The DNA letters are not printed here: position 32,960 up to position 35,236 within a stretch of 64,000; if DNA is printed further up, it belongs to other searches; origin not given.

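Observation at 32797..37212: Three-subunit hydantoinase/acetone-carboxylase-family enzyme (HyuA-like, HyuB-like, small Cys-rich subunit) as island cargo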

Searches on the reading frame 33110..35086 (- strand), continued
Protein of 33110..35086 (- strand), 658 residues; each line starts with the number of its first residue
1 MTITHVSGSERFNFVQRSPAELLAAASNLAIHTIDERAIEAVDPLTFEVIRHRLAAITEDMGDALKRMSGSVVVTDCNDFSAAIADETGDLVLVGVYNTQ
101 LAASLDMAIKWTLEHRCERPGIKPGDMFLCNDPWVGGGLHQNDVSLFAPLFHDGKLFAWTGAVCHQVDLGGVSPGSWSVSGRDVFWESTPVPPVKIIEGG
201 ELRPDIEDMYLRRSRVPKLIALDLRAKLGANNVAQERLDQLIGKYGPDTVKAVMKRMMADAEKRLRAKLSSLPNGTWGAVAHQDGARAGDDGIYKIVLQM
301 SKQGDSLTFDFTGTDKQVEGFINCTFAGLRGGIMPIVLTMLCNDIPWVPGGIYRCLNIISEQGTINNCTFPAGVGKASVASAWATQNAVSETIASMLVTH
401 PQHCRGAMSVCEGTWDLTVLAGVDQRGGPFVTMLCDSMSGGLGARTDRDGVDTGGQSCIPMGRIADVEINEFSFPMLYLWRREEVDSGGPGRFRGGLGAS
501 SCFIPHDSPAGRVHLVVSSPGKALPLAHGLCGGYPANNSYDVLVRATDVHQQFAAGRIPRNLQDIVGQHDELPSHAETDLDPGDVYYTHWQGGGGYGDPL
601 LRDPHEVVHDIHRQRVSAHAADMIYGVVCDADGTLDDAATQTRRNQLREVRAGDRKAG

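Call 47: find_encoding_contigs(protein=P0076, flank=10000, max_places=2)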
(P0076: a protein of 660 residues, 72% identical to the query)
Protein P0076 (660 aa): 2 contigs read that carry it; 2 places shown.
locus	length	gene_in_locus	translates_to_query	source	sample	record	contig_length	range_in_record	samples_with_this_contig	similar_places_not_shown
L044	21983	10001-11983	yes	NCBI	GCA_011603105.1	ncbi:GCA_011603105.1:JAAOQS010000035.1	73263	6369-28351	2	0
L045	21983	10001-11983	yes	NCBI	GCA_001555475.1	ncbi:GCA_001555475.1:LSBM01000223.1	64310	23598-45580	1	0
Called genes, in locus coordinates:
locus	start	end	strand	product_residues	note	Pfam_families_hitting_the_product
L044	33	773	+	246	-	PF13022:HTH_Tnp_1_2 (weak), PF00440:TetR_N, PF17932:TetR_C_24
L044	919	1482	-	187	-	-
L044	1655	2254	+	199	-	PF00440:TetR_N, PF16859:TetR_C_11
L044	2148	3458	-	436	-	PF01266:DAO (faint), PF07992:Pyr_redox_2, PF01262:AlaDh_PNT_C (weak), PF00070:Pyr_redox, PF14759:Reductase_C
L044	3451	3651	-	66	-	PF13459:Fer4_15, PF13370:Fer4_13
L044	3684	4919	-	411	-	PF00067:p450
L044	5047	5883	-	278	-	PF09339:HTH_IclR, PF01614:IclR_C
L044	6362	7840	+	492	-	PF00171:Aldedh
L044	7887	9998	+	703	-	PF05378:Hydant_A_N, PF01968:Hydantoinase_A, PF19278:Hydant_A_C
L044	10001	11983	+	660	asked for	PF02538:Hydantoinase_B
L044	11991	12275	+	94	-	-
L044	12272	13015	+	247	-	PF23441:SDR (faint), PF00106:adh_short, PF08659:KR, PF13561:adh_short_C2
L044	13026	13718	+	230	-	PF00596:Aldolase_II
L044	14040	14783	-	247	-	PF00106:adh_short, PF08659:KR, PF13561:adh_short_C2, PF23441:SDR (weak)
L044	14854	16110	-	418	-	-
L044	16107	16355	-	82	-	-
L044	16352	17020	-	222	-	PF00903:Glyoxalase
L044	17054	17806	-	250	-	PF17645:Amdase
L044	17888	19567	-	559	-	PF00501:AMP-binding, PF13193:AMP-binding_C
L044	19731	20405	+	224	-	PF00440:TetR_N, PF17932:TetR_C_24, PF21351:TetR_C_41 (weak)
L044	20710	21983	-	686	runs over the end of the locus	PF00724:Oxidored_FMN, PF01266:DAO (faint), PF00070:Pyr_redox (weak), PF00890:FAD_binding_2 (weak), PF03486:HI0933_like, PF07992:Pyr_redox_2, PF12831:FAD_oxidored, PF13450:NAD_binding_8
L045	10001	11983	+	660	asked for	PF02538:Hydantoinase_B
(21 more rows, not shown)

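Call 48: find_encoding_contigs(protein=P0058, flank=10000, max_places=1)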
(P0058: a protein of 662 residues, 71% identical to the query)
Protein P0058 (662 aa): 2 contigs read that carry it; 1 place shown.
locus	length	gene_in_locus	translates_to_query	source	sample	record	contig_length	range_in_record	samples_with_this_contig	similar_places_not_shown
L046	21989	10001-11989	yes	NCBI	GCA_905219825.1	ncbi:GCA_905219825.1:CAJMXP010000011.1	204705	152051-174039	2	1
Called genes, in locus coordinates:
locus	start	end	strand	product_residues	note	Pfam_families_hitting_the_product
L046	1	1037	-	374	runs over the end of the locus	PF13609:Porin_4, PF00267:Porin_1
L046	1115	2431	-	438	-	PF07690:MFS_1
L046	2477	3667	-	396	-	PF01546:Peptidase_M20, PF07687:M20_dimer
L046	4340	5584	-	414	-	PF00285:Citrate_synt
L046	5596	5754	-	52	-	-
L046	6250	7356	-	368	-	PF13609:Porin_4, PF00267:Porin_1 (faint)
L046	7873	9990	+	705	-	PF05378:Hydant_A_N, PF01968:Hydantoinase_A, PF19278:Hydant_A_C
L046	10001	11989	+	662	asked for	PF02538:Hydantoinase_B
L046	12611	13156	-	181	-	-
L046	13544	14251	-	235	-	PF00005:ABC_tran, PF13304:AAA_21 (faint)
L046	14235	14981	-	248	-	PF00005:ABC_tran, PF13304:AAA_21 (faint)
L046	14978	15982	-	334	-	PF02653:BPD_transp_2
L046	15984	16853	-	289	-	PF02653:BPD_transp_2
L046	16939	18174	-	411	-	PF13433:Peripla_BP_5, PF13458:Peripla_BP_6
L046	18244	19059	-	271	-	PF00149:Metallophos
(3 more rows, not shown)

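Call 49: find_encoding_contigs(protein=P0053, flank=10000, max_places=1)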
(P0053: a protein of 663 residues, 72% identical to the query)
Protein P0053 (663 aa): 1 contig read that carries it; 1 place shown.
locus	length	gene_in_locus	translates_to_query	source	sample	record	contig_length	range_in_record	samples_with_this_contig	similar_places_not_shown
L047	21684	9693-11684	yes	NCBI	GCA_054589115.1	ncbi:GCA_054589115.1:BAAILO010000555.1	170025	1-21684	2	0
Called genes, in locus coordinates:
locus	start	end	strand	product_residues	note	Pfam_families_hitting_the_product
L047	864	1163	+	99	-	-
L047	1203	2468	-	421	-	PF00872:Transposase_mut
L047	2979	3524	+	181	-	PF00589:Phage_integrase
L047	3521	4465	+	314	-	PF00589:Phage_integrase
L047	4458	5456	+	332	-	PF02899:Phage_int_SAM_1, PF00589:Phage_integrase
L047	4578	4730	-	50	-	-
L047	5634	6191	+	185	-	PF03050:DDE_Tnp_IS66, PF13817:DDE_Tnp_IS66_C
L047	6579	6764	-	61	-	-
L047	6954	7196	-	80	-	-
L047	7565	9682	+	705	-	PF05378:Hydant_A_N, PF01968:Hydantoinase_A, PF19278:Hydant_A_C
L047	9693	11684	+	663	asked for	PF02538:Hydantoinase_B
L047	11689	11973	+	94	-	-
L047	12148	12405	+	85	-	PF01609:DDE_Tnp_1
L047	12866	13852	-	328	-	PF03401:TctC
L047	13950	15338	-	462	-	PF00285:Citrate_synt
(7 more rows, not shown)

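Call 50: search_solved_structures(query=L044:13026-13718:+, max_evalue=0.001)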
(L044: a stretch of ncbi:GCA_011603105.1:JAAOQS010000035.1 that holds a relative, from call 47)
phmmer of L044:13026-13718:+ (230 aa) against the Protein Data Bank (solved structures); distinct sequences matched with E-value up to 0.001: 36.
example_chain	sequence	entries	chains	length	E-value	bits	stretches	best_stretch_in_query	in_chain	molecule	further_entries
8ix6_A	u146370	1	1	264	2.6e-21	79.6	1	5-226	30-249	Aldolase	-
8iqa_A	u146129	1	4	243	3.9e-21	79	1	2-226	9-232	Aldolase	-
8il8_A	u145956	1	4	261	5.1e-21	78.7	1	2-226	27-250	Aldolase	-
2z7b_A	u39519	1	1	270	4.4e-18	69.1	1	6-195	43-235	Mlr6791 protein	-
4xxf_A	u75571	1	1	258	4.9e-18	68.9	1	7-195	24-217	Fuculose-1-phosphate aldolase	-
9ryg_A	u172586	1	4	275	3e-14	56.5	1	23-192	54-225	Decarboxylase NovR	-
6btd_A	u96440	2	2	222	4e-14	56.1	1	8-212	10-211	Fuculose phosphate aldolase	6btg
3ocr_A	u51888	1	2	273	9.4e-13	51.7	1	5-206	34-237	Class II aldolase/adducin domain protein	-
8iah_0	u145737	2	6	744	1.3e-12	51.2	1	20-196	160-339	Adducin 1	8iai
1k0w_A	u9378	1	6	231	8.8e-12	48.5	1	12-183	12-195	L-RIBULOSE 5 PHOSPHATE 4-EPIMERASE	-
9n43_A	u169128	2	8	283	1.1e-11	48.1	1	17-196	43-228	Class II aldolase/adducin N-terminal domain-containing protein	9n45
8iah_3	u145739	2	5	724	1.3e-11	47.9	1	39-194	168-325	Beta-adducin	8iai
4c24_A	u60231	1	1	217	1.9e-11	47.3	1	6-199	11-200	L-FUCULOSE PHOSPHATE ALDOLASE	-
4c25_A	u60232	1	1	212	2.4e-11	47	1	6-192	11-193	L-FUCULOSE PHOSPHATE ALDOLASE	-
1jdi_A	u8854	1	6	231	2.7e-11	46.9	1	12-183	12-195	L-RIBULOSE 5 PHOSPHATE 4-EPIMERASE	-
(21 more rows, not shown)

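Call 77: search_protein_representatives(protein=window:33110-35086:-)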
Query: 658 residues. Proteins with E-value up to 0.001 (for the whole library): 12862; up to 1e-10: 6030; up to 1e-30: 1761. The best 150 are listed.
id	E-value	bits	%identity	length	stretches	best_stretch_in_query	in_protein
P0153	1.3e-229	780.4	54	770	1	6-653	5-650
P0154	3.5e-180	617.0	46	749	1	29-652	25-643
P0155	1.1e-179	615.3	56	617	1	5-483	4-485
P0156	2.9e-172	590.9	45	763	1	6-654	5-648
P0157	3.5e-170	584.0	69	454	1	3-362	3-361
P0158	3.0e-161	554.5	50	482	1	6-479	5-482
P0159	2.6e-151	521.6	43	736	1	40-654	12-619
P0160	1.5e-149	515.8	41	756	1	5-653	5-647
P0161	8.2e-142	490.2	40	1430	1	41-653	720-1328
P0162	1.0e-140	486.6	39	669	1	13-652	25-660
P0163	1.8e-139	482.4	41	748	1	41-629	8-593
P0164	1.5e-138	479.5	39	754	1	41-652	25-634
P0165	9.3e-138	476.8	41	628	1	41-651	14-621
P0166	4.9e-137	474.4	40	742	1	27-654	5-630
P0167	4.3e-136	471.3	40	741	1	41-651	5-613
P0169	1.8e-133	462.6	40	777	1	39-652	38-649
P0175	1.6e-130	452.9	39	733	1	37-653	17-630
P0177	9.8e-129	447.0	39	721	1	42-652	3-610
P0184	5.9e-127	441.1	39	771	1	19-655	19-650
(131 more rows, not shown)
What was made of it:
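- The nearest 150 representative clusters are all uncharacterised and 32-69% identical to the query (call 77).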

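Call 80: search_protein_families(library=pfam, proteins=[P0045, P0153, P0154, P0156, P0169, P0175, P0166, P0184, P0161, P0177], max_evalue=0.01)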
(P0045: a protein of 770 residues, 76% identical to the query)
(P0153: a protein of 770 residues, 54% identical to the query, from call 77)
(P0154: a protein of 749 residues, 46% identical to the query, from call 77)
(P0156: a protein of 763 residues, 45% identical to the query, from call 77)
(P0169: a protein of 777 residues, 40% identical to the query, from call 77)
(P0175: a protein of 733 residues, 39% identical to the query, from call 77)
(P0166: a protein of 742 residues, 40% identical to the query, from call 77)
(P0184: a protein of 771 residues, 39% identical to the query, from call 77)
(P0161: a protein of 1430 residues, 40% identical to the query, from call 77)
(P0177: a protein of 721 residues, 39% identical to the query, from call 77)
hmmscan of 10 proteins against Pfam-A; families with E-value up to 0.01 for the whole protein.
P0045 (770 aa): 2 families
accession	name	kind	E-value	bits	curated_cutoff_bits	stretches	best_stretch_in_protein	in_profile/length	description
PF02538.19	Hydantoinase_B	-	6.1e-124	414.8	26.8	1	44-600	1-519/519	Hydantoinase B/oxoprolinase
PF08882.16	Acetone_carb_G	-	0.0022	18.6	21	1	690-766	29-105/113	Acetone carboxylase gamma subunit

P0153 (770 aa): 1 family
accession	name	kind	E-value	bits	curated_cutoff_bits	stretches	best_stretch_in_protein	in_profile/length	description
PF02538.19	Hydantoinase_B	-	7.4e-114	381.5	26.8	1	43-597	1-519/519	Hydantoinase B/oxoprolinase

P0154 (749 aa): 3 families
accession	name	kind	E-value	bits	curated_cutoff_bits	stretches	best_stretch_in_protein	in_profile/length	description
PF02538.19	Hydantoinase_B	-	4.7e-110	368.9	26.8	1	37-589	1-519/519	Hydantoinase B/oxoprolinase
PF25591.1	LRV_2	-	0.0024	18.3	27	0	215-248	26-59/61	Leucine Rich Repeat Variant domain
PF08271.17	Zn_Ribbon_TF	-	0.003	17.5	29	0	666-682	13-30/43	TFIIB zinc-binding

P0156 (763 aa): 2 families
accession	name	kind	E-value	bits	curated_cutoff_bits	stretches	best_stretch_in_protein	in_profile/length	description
PF02538.19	Hydantoinase_B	-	4.9e-112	375.5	26.8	1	39-594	1-519/519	Hydantoinase B/oxoprolinase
PF08882.16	Acetone_carb_G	-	0.00077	20.1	21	1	679-751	26-100/113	Acetone carboxylase gamma subunit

P0169 (777 aa): 2 families
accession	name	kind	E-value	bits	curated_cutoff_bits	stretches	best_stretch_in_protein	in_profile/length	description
PF02538.19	Hydantoinase_B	-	2e-99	333.9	26.8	1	42-597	1-519/519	Hydantoinase B/oxoprolinase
PF08882.16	Acetone_carb_G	-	4.1e-06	27.4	21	1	670-763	10-103/113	Acetone carboxylase gamma subunit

P0175 (733 aa): 2 families
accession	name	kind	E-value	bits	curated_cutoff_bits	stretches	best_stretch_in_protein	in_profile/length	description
PF02538.19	Hydantoinase_B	-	8.2e-98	328.5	26.8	1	23-577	1-519/519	Hydantoinase B/oxoprolinase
PF08882.16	Acetone_carb_G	-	5.7e-08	33.4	21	1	654-731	23-102/113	Acetone carboxylase gamma subunit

P0166 (742 aa): 1 family
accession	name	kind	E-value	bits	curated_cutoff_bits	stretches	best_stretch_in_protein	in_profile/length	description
PF02538.19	Hydantoinase_B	-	2.2e-105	353.5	26.8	1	21-576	1-519/519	Hydantoinase B/oxoprolinase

P0184 (771 aa): 2 families
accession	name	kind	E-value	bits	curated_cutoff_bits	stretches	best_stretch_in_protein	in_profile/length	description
PF02538.19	Hydantoinase_B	-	2.2e-100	337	26.8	1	40-594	1-519/519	Hydantoinase B/oxoprolinase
PF08882.16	Acetone_carb_G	-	3e-11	44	21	1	675-753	26-105/113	Acetone carboxylase gamma subunit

P0161 (1430 aa): 6 families
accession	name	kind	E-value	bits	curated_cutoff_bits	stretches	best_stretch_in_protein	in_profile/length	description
PF02538.19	Hydantoinase_B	-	1.2e-131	440.1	26.8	1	722-1274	1-519/519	Hydantoinase B/oxoprolinase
PF01968.24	Hydantoinase_A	-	2.8e-87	293.1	22.9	1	217-502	1-289/291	Hydantoinase/oxoprolinase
PF05378.19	Hydant_A_N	-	1.3e-43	149.2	25.2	1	7-196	2-175/176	Hydantoinase/oxoprolinase N-terminal region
PF19278.4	Hydant_A_C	-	1e-22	80.9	21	1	526-698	12-184/193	Hydantoinase/oxoprolinase C-terminal domain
PF08882.16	Acetone_carb_G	-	7.9e-09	36.2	21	1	1346-1424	22-106/113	Acetone carboxylase gamma subunit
PF11799.13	IMS_C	-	0.00013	22.8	20.7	1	521-615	13-99/109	impB/mucB/samB family C-terminal domain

P0177 (721 aa): 2 families
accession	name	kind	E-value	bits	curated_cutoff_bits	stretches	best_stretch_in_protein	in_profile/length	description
PF02538.19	Hydantoinase_B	-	6e-111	371.9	26.8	1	4-558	1-519/519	Hydantoinase B/oxoprolinase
PF08882.16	Acetone_carb_G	-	0.0097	16.6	21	0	685-718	68-101/113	Acetone carboxylase gamma subunit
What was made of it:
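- On Gamma subunit family (Pfam PF08882 Acetone_carb_G): Fused homologues score 27-44 bits (call 80).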
